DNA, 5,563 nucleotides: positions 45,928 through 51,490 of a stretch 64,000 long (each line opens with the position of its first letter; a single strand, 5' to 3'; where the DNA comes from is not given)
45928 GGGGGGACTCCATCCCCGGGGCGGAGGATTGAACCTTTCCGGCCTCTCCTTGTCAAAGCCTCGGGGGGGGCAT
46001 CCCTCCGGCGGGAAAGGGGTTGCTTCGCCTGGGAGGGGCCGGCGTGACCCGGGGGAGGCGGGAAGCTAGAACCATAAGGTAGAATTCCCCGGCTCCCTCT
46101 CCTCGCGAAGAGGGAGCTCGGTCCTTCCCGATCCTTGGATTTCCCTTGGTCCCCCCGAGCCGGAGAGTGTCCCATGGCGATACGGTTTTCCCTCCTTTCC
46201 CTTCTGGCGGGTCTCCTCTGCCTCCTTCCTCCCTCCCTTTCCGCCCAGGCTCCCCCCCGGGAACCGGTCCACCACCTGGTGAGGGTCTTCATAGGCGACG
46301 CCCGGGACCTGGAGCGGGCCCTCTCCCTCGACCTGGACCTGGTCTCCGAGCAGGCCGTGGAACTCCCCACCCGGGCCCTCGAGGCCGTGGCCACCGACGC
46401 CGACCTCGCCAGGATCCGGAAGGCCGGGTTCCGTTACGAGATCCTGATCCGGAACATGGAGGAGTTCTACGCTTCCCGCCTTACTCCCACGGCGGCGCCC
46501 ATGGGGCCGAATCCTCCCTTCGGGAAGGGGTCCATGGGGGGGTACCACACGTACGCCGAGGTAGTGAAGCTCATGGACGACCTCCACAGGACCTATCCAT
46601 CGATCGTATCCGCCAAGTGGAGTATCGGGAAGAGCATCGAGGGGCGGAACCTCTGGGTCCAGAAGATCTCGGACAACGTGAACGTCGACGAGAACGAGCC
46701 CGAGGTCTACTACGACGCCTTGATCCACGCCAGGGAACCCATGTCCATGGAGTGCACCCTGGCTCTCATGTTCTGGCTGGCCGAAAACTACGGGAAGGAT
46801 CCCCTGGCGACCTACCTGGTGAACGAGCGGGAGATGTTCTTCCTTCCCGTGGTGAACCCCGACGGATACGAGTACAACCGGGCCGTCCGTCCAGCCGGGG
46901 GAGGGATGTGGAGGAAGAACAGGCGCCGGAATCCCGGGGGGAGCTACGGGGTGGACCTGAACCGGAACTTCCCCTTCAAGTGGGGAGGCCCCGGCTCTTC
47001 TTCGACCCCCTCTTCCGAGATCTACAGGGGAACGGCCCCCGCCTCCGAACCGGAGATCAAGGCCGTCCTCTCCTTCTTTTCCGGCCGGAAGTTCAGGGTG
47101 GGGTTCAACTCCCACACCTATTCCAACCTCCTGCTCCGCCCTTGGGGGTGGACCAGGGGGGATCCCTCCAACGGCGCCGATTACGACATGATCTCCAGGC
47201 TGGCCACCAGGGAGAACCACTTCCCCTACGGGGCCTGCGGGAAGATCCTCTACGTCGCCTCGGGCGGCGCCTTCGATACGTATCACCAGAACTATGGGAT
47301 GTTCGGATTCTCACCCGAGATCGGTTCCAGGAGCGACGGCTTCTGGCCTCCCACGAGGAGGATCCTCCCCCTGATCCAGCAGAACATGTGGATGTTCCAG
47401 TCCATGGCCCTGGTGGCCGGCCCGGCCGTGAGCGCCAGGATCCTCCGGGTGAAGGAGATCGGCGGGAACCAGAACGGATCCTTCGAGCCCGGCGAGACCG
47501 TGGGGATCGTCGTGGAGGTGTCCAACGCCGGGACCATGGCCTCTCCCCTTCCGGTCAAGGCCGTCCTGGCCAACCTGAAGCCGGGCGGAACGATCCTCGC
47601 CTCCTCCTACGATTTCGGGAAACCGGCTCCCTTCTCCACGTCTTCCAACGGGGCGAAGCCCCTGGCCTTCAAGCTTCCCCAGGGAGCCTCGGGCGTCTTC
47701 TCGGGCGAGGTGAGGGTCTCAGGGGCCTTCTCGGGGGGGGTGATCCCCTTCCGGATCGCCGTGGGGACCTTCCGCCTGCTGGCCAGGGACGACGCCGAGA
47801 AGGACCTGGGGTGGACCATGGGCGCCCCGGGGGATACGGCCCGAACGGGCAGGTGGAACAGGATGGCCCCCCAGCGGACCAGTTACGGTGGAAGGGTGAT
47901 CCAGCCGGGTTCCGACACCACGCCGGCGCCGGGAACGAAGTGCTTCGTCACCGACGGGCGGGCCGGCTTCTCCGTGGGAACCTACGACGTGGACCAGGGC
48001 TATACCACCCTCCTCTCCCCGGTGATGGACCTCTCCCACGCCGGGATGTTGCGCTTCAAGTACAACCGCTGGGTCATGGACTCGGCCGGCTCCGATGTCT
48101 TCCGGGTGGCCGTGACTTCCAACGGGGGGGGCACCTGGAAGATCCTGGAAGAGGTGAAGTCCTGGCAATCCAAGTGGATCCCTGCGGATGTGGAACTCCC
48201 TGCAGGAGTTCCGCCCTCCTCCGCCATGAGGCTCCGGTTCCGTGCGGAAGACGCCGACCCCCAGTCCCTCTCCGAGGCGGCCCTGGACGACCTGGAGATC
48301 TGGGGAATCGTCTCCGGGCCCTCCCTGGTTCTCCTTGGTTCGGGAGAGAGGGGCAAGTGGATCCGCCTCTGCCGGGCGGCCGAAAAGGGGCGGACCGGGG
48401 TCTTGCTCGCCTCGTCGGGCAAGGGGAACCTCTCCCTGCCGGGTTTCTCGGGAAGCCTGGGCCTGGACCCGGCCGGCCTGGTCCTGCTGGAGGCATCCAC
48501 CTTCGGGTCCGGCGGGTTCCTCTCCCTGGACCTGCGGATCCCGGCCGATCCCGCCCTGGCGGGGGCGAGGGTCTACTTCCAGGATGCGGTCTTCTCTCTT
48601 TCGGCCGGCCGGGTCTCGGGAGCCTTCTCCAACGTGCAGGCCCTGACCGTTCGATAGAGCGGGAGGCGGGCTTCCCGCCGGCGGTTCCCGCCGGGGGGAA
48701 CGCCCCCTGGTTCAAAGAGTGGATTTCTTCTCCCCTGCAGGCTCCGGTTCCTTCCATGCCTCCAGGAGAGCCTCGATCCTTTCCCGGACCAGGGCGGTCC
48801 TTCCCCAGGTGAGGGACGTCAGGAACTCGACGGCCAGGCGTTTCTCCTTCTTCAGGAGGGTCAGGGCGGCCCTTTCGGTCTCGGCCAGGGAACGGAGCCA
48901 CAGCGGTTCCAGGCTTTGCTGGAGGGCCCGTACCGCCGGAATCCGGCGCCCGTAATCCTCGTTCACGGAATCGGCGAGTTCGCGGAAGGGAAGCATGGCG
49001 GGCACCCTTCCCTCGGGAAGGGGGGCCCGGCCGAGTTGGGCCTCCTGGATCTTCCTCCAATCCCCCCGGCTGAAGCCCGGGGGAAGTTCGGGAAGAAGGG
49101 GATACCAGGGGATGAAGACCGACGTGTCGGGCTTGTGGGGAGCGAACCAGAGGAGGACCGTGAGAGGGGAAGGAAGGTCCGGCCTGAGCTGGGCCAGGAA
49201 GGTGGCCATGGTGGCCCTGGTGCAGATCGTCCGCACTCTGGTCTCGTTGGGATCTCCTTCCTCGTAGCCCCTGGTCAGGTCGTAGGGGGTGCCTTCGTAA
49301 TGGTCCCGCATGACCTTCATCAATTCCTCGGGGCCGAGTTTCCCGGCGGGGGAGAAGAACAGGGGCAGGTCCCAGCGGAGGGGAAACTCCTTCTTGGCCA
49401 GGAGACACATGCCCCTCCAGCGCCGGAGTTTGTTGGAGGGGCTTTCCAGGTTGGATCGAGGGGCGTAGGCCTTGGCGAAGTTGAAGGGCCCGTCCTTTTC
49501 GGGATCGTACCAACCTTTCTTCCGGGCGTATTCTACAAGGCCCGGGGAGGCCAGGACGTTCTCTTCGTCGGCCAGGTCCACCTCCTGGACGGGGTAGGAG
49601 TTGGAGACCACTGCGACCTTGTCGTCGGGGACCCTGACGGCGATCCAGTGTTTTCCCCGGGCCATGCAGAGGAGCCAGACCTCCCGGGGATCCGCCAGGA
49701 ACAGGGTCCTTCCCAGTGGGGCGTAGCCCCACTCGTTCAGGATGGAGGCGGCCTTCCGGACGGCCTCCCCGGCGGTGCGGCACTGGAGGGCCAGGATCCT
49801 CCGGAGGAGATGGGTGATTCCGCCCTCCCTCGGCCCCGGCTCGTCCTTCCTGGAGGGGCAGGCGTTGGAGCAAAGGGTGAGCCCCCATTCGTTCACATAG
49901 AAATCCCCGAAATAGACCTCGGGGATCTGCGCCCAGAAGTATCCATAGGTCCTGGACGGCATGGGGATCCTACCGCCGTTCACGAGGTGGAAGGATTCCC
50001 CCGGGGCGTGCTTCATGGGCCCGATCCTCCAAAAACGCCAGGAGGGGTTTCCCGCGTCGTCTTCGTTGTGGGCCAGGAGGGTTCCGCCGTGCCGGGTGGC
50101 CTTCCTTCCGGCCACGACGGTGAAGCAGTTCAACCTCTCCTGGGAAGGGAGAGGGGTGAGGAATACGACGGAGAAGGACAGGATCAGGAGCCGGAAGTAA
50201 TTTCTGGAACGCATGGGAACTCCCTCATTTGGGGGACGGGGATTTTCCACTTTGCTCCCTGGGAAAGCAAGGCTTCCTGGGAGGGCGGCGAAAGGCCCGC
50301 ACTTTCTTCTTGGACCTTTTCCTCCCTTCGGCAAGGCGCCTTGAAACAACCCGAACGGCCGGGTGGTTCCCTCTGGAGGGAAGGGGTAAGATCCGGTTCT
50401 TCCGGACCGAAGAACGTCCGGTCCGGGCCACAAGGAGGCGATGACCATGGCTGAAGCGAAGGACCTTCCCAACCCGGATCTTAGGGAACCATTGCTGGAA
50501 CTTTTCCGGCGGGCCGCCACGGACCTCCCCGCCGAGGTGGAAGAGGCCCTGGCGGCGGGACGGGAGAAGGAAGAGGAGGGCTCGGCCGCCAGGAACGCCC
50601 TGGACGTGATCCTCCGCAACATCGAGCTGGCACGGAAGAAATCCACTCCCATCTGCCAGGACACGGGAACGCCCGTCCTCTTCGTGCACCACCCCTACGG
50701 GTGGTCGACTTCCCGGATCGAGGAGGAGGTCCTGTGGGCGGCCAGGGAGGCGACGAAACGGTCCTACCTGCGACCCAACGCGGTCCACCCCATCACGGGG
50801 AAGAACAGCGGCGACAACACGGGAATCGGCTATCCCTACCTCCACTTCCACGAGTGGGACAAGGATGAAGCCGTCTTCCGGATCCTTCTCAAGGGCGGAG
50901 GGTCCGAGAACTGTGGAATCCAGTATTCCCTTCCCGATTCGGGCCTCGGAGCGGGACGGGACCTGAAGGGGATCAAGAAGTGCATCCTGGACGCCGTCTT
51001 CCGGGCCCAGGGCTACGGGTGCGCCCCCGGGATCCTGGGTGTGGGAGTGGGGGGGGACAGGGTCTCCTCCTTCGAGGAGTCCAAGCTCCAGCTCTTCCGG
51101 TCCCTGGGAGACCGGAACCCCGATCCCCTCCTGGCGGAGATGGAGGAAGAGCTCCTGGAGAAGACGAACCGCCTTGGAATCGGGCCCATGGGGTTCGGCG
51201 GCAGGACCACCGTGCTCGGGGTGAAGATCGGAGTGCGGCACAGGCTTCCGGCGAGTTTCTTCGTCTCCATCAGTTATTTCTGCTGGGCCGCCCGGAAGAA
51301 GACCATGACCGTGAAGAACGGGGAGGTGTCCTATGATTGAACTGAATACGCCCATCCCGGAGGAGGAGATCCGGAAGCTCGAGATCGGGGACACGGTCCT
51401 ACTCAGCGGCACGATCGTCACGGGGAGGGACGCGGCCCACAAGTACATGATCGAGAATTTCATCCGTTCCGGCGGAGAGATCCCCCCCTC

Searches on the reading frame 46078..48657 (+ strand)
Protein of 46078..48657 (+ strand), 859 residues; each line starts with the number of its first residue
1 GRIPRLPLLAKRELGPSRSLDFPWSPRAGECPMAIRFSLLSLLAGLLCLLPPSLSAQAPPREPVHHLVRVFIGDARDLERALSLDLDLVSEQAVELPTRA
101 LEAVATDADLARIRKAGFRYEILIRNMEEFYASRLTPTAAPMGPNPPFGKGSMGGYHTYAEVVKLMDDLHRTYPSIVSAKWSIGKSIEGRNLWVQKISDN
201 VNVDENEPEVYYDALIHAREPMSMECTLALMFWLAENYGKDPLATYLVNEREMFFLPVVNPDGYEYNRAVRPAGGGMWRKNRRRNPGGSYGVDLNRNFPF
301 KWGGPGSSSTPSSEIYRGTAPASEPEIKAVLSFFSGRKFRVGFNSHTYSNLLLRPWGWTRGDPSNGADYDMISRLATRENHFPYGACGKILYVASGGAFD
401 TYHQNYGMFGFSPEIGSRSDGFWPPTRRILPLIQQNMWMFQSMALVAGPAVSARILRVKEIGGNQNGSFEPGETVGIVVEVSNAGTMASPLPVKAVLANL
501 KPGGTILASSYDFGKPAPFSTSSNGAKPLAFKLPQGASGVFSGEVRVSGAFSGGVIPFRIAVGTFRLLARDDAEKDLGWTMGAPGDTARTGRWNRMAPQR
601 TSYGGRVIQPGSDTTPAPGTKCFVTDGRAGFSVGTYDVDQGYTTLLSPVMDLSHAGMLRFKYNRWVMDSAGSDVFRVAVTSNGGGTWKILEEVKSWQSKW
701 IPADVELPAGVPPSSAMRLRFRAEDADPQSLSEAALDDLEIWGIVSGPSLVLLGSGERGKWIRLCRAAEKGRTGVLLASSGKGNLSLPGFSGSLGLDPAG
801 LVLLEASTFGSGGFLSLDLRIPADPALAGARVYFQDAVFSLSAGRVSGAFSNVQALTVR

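Call 16: search_protein_families(library=pfam, proteins=[window:46078-48657:+], max_evalue=0.001)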
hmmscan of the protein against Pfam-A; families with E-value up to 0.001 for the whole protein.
window:46078-48657:+ (859 aa): 1 family
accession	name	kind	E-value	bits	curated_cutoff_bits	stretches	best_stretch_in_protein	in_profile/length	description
PF00246.29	Peptidase_M14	-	1.1e-64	219.3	21.6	1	163-437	2-284/286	Zinc carboxypeptidase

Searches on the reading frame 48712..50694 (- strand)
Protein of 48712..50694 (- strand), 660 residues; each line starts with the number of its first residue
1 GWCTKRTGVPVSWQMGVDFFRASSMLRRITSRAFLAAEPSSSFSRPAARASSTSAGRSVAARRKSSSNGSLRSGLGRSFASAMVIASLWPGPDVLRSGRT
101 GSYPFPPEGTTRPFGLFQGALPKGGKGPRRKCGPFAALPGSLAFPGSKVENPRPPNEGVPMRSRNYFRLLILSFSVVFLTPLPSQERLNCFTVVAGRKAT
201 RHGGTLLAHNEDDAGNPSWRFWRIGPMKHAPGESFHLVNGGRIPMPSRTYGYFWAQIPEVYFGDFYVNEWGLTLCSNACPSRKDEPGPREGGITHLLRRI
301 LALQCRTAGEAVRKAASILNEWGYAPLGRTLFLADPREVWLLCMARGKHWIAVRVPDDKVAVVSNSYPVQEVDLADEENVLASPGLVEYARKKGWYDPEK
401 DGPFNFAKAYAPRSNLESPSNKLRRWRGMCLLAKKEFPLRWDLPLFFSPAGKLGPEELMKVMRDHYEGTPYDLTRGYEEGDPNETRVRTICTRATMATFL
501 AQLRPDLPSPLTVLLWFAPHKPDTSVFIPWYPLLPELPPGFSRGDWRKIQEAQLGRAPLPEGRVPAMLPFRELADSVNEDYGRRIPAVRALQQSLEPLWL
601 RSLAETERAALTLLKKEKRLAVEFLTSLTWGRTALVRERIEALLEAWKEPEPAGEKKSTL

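Call 16: search_protein_families(library=pfam, proteins=[window:48712-50694:-], max_evalue=0.001)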
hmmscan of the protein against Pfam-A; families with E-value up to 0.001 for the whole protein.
window:48712-50694:- (660 aa): 1 family
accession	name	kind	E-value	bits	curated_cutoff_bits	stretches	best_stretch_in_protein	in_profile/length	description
PF03577.20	Peptidase_C69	-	3.5e-48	165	23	1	304-542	126-363/402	Peptidase family C69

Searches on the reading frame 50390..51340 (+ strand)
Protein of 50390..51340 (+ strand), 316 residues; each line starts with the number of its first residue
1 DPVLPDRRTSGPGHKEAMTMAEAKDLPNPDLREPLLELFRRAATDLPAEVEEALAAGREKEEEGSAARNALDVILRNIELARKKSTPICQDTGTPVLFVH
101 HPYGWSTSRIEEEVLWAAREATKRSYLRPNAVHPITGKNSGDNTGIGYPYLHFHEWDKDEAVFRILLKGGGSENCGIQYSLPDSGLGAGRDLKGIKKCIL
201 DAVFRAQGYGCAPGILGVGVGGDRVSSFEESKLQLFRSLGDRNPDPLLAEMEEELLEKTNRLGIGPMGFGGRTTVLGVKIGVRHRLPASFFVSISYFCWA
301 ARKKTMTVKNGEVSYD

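Call 16: search_protein_families(library=pfam, proteins=[window:50390-51340:+], max_evalue=0.001)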
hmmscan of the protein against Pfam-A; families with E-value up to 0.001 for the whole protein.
window:50390-51340:+ (316 aa): 1 family
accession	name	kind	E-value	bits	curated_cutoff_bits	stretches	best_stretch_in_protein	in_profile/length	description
PF05681.19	Fumerase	-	9e-76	255.2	25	1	36-306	5-269/270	Fumarate hydratase (Fumerase)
